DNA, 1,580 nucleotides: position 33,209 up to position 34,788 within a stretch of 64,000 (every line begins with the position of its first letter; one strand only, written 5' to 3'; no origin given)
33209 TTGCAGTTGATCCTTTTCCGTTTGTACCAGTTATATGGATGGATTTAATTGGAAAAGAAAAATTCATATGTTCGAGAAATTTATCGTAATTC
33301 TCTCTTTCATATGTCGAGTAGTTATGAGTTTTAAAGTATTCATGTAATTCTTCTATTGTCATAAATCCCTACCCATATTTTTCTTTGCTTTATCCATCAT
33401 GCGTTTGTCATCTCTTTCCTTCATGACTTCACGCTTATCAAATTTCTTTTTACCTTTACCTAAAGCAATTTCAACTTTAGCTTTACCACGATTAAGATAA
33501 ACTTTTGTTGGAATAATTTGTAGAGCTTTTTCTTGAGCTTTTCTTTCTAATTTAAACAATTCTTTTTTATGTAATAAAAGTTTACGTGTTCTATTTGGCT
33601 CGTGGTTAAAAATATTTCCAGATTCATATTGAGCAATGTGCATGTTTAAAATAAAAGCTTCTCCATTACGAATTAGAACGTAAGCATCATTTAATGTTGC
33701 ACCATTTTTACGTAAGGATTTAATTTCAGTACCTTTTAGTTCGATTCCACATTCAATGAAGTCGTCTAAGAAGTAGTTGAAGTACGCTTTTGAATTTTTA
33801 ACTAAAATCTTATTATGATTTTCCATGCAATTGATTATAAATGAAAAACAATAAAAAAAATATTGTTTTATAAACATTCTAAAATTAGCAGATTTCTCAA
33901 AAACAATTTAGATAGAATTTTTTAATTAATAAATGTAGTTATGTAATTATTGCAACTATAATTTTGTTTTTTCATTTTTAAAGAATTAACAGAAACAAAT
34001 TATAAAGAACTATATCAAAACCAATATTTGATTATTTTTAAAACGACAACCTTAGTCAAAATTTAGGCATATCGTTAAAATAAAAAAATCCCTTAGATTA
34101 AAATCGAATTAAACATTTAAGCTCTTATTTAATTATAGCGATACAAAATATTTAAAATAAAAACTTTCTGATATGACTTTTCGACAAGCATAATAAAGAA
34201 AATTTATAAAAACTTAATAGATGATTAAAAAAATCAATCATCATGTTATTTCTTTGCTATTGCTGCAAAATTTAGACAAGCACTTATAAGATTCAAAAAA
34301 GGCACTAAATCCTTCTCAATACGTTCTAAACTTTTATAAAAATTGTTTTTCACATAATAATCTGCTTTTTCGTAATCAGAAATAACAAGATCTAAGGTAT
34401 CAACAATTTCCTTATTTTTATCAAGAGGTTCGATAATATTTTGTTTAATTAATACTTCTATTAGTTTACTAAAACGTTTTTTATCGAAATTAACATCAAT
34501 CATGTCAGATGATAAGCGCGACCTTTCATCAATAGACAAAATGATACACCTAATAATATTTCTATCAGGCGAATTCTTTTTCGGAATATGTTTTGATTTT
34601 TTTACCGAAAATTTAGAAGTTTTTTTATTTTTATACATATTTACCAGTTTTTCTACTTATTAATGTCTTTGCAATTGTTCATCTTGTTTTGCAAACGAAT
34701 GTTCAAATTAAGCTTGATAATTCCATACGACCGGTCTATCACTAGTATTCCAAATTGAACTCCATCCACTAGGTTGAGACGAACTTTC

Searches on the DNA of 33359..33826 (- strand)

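Call 82: search_rna_families(sources=[L004, L089], threshold=evalue, max_evalue=0.1)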
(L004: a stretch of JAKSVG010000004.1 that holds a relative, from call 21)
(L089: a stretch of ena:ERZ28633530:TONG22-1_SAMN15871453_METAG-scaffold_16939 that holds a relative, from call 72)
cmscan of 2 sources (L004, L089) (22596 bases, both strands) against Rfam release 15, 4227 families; matches with E-value up to 0.1: 0.
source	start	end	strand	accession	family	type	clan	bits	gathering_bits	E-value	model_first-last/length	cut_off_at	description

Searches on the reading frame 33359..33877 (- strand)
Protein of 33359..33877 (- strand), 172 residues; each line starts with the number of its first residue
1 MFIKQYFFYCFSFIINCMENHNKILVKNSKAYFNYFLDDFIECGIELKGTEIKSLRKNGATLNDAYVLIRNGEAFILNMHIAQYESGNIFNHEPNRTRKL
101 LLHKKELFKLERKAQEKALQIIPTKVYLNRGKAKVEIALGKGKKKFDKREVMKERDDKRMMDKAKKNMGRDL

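Call 11: search_protein_families(library=pfam, proteins=[window:33359-33877:-])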
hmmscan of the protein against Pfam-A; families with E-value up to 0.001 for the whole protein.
window:33359-33877:- (172 aa): 1 family
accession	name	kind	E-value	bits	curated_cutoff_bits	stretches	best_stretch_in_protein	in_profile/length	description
PF01668.23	SmpB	-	6.8e-55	185.4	27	1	26-166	2-142/143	SmpB protein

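Call 12: find_encoding_contigs(protein=window:33359-33877:-, flank=10000, max_places=10)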
Protein window:33359-33877:- (172 aa): no gene with exactly this product is on record in the collection.

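Call 17: find_encoding_contigs(protein=window:33359-33826:-, flank=10000, max_places=10)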
Protein window:33359-33826:- (155 aa): no gene with exactly this product is on record in the collection.

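Call 21: find_related_loci(query=window:33359-33826:-, collection=genome_contigs, flank=10000)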
Query window:33359-33826:- (155 aa) in genome_contigs; peptide patterns used: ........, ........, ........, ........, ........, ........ (x = any residue, [..] = any of these).
421 stretches matched a pattern; 313 encode a relative of the query (tblastn E <= 1e-3); the best 80 are kept; 80 distinct loci.
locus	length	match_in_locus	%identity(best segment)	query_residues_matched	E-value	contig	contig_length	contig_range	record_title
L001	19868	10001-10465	80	1-155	7e-82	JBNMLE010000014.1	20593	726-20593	MAG: Bacilli bacterium isolate CM_BacUBA1308.25 k141_374640_length_20593_cov_14.0250, whole genome shotgun sequence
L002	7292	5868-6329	81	1-154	7e-82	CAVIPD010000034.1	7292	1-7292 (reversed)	bacterium isolate H07634-L1_cleanbin_000049 genome assembly, contig: Spades_H07634-L1_contig_7152, whole genome shotgun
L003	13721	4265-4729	79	1-155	2e-81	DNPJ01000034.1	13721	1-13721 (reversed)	MAG TPA_asm: Bacillota bacterium isolate UBA8580 contig_1636, whole genome shotgun sequence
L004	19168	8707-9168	80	1-154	3e-80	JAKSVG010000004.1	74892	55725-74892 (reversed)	MAG: Bacilli bacterium isolate Horse_feces353 MAG353_4, whole genome shotgun sequence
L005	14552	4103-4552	70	6-155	8e-68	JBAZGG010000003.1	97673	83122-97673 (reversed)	MAG: Bacilli bacterium isolate SO_2017_LW3_39 NODE_405_length_97673_cov_1.693827_LW162_2017, whole genome shotgun sequen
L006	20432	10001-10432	66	6-149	3e-62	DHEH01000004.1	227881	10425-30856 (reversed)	MAG TPA_asm: Bacillales bacterium UBA4855 UBA4855_contig_47, whole genome shotgun sequence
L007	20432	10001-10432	67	6-149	6e-62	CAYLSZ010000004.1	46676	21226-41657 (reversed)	MAG TPA_asm: uncultured Staphylococcaceae bacterium isolate SRP141132_co3_321 genome assembly, contig: NODE_397_length_4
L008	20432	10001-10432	67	6-149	1e-61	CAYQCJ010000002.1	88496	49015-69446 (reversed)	MAG TPA_asm: uncultured Staphylococcaceae bacterium isolate binchicken_co148_138 genome assembly, contig: NODE_85_length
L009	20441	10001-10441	65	1-147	4e-61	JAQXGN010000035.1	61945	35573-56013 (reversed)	MAG: Bacillales bacterium isolate SUG1176 k141_2148153, whole genome shotgun sequence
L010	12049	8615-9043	65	2-144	1e-59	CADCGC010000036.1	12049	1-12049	MAG: uncultured Erysipelotrichaceae bacterium isolate RUG14619 genome assembly, contig: RUG14619_asm_36, whole genome sh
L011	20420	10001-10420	66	5-144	2e-59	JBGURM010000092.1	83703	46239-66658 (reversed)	MAG: Bacilli bacterium isolate ruminal_MAG_116 ruminal_MAG_116_contig_0095, whole genome shotgun sequence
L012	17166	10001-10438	62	6-151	3e-59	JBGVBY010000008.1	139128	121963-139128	MAG: Bacilli bacterium isolate ruminal_MAG_397 ruminal_MAG_397_contig_0008, whole genome shotgun sequence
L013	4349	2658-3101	63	5-155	3e-59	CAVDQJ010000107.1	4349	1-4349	bacterium isolate H07631-L1_cleanbin_000045 genome assembly, contig: Spades_H07631-L1_contig_13097, whole genome shotgun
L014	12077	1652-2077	66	6-147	4e-59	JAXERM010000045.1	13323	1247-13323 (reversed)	MAG: Bacilli bacterium isolate SUG2489 k141_124041, whole genome shotgun sequence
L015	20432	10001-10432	63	6-149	1e-58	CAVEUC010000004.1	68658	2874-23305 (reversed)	Lachnospiraceae bacterium GAM79 isolate H07667-L1_cleanbin_000062 genome assembly, contig: Spades_H07667-L1_contig_265,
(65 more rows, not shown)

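Call 61: find_homologous_proteins(query=L004:3882-5624:+, max_evalue=1e-10)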
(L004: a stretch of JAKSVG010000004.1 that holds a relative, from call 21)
Query L004:3882-5624:+ (580 aa): 106 proteins with E <= 1e-10 among 8000 candidates.
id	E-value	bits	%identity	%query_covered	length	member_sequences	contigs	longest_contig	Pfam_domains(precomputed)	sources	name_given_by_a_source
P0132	0.0e+0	1288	100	100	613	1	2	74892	-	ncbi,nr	ncbi:MAG: hypothetical protein MJ221_01890 [Bacilli bacterium]|nr:hypothetical protein [Bacilli bact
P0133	7.5e-187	640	80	63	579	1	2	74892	-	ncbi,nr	ncbi:MAG: hypothetical protein MJ221_01895 [Bacilli bacterium]|nr:hypothetical protein [Bacilli bact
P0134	1.6e-170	587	74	65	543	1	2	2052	-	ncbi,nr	ncbi:MAG: transmembrane domain-containing protein, partial [Clostridia bacterium]|nr:transmembrane d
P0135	1.1e-164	567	68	65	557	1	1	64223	-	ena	-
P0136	1.9e-102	362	64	51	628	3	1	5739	PF07523.19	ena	-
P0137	4.2e-89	318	39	100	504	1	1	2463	-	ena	-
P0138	2.2e-87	312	55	53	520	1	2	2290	PF07523.19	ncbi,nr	ncbi:MAG: bacterial Ig-like domain-containing protein [Clostridia bacterium]|nr:bacterial Ig-like do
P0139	2.9e-77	279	70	37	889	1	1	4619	-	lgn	-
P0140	2.4e-74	269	64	37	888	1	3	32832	PF09479.17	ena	-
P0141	3.4e-68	249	59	41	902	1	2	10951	PF09479.17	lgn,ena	-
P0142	8.5e-43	165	58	27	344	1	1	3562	-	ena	-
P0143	3.2e-40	156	30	63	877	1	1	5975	-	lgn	-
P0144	8.7e-40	155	57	27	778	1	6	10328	PF18998.7,PF02368.25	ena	-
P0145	8.4e-39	152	53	28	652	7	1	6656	PF18998.7,PF04231.20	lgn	-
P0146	9.6e-38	148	56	27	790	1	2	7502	PF18998.7,PF02368.25,PF26918.1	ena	-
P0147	1.9e-37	147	33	63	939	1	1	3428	PF07523.19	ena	-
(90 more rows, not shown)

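Call 62: find_encoding_contigs(protein=P0135, flank=6000, max_places=10)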
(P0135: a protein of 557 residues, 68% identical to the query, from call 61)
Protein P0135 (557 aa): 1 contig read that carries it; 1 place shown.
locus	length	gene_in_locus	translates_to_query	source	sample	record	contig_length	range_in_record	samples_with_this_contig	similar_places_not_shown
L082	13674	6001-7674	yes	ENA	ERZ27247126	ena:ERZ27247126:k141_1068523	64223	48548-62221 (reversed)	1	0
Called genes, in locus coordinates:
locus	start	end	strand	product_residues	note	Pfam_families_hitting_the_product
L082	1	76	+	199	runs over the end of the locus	PF19570:DUF6088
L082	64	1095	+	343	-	PF08843:AbiEii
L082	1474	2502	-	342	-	PF00483:NTP_transferase, PF22640:ManC_GMP_beta-helix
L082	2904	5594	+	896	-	-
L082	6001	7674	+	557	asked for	-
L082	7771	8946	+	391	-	PF01545:Cation_efflux, PF16916:ZT_dimer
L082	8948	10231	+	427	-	PF12773:DZR, PF13240:Zn_Ribbon_1 (weak), PF13248:Zn_ribbon_3 (faint)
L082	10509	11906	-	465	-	PF01385:OrfB_IS605, PF07282:Cas12f1-like_TNB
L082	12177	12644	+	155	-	PF01668:SmpB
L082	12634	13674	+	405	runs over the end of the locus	PF08245:Mur_ligase_M, PF27239:FOL3_C (weak), PF02875:Mur_ligase_C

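Call 63: find_encoding_contigs(protein=P0132, flank=4000, max_places=10)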
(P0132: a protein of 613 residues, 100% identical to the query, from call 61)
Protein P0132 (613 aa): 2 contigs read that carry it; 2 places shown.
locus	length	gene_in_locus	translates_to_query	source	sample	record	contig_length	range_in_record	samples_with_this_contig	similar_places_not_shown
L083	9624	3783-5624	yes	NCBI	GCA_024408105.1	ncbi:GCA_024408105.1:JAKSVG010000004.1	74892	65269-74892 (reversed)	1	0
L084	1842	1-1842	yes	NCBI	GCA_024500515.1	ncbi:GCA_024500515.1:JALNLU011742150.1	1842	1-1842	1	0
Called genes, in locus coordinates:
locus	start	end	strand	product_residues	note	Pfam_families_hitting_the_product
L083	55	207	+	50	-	-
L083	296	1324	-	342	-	PF00483:NTP_transferase, PF22640:ManC_GMP_beta-helix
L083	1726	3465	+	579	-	-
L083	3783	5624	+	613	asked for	-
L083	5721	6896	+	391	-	PF01545:Cation_efflux, PF16916:ZT_dimer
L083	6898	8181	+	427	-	PF12773:DZR, PF13240:Zn_Ribbon_1 (weak), PF13248:Zn_ribbon_3 (faint)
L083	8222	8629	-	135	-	-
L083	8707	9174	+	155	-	PF01668:SmpB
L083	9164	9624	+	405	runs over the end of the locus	PF08245:Mur_ligase_M, PF27239:FOL3_C (weak), PF02875:Mur_ligase_C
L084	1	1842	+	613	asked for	?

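Call 64: find_encoding_contigs(protein=P0140, flank=6000, max_places=10)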
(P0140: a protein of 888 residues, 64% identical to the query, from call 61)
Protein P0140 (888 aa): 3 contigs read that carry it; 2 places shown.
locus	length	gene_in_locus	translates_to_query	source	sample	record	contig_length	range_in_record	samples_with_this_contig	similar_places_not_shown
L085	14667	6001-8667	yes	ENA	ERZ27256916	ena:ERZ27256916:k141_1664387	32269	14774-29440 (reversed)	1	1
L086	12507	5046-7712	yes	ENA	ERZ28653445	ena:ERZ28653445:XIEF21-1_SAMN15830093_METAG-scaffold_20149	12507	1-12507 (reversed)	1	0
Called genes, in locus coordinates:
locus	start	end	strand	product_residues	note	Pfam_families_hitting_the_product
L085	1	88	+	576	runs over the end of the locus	-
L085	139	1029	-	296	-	-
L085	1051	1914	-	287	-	-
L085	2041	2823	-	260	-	-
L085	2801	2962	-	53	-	-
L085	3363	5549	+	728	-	-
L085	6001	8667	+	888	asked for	PF09479:Flg_new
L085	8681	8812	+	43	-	-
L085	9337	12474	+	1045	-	PF01823:MACPF (weak), PF18998:Flg_new_2 (faint)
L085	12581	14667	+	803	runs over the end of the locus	PF04231:Endonuclease_1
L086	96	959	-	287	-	-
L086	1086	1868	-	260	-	-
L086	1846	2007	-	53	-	-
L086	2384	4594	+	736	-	-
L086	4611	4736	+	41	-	-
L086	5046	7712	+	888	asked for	PF09479:Flg_new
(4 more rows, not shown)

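Call 70: find_encoding_contigs(protein=P0136, flank=3000, max_places=10)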
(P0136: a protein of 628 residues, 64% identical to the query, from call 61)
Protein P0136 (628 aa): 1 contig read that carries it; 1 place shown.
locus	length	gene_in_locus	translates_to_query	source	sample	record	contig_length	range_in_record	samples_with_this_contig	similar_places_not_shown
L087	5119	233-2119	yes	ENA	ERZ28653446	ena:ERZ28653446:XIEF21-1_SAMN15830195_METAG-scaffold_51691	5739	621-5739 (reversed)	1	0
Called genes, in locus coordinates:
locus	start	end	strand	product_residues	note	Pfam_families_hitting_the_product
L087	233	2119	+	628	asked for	PF07523:Big_3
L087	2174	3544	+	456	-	-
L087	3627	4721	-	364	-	PF01545:Cation_efflux, PF16916:ZT_dimer (weak)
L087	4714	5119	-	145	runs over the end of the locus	PF22381:Staph_reg_Sar_Rot, PF01047:MarR, PF12802:MarR_2, PF13463:HTH_27 (weak), PF13601:HTH_34 (weak)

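Call 71: find_encoding_contigs(protein=P0143, flank=3000, max_places=10)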
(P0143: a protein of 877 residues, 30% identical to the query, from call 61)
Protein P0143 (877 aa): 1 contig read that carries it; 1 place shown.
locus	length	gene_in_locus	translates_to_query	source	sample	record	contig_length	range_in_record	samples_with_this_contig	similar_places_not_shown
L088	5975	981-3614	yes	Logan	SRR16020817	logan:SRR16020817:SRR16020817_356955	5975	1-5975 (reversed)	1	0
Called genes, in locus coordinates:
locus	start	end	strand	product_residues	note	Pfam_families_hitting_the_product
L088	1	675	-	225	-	?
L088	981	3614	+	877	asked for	-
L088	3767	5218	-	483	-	PF01637:ATPase_2, PF13173:AAA_14 (faint)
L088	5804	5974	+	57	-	?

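Call 72: find_encoding_contigs(protein=P0147, flank=3000, max_places=10)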
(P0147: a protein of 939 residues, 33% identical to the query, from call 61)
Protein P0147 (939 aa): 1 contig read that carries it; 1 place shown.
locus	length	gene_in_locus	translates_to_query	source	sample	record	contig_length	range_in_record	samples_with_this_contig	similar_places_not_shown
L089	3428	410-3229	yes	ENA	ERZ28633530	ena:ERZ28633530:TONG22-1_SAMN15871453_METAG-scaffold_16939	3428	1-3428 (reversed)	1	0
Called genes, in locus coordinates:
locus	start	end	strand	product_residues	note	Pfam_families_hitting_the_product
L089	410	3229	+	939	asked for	PF07523:Big_3 (faint)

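Call 84: find_encoding_contigs(protein=P0134, flank=3000, max_places=10)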
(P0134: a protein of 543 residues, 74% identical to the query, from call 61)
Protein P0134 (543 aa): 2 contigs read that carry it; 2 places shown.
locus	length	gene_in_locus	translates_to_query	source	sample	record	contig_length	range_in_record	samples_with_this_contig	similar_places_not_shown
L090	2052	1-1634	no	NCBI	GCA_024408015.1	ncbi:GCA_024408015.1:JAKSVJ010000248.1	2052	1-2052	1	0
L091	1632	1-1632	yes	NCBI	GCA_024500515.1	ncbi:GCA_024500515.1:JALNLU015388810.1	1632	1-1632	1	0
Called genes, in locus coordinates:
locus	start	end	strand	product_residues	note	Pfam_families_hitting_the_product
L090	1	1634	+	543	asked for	?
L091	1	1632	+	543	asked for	?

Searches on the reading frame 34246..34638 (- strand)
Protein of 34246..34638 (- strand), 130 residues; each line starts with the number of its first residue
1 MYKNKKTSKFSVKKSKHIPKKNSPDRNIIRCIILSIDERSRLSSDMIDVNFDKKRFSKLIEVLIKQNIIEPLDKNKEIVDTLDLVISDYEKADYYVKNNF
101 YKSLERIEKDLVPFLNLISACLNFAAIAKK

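Call 11: search_protein_families(library=pfam, proteins=[window:34246-34638:-])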
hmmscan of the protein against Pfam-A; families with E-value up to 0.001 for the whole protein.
window:34246-34638:- (130 aa): 0 families

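Call 44: search_protein_families(library=pfam, proteins=[window:34246-34638:-], max_evalue=1)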
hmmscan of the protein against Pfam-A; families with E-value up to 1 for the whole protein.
window:34246-34638:- (130 aa): 3 families
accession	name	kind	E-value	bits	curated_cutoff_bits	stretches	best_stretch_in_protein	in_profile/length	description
PF09687.15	PRESAN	-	0.0028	18.5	23.7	1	53-123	42-112/125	Plasmodium RESA N-terminal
PF03792.18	PBC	-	0.0086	16.4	25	1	14-122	24-132/181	PBC domain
PF11838.14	ERAP1_C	-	0.098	12.5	38.2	1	49-119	14-81/318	ERAP1-like C-terminal domain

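Call 45: search_protein_families(library=ncbifam, proteins=[window:34246-34638:-], max_evalue=0.1)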
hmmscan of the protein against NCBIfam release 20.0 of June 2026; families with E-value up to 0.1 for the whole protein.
window:34246-34638:- (130 aa): 1 family
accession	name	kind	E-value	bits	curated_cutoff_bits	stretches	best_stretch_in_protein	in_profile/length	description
NF053610.1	Sso10a_fam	subfamily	0.041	13.9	60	1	27-75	5-51/64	Sso10a family chromatin protein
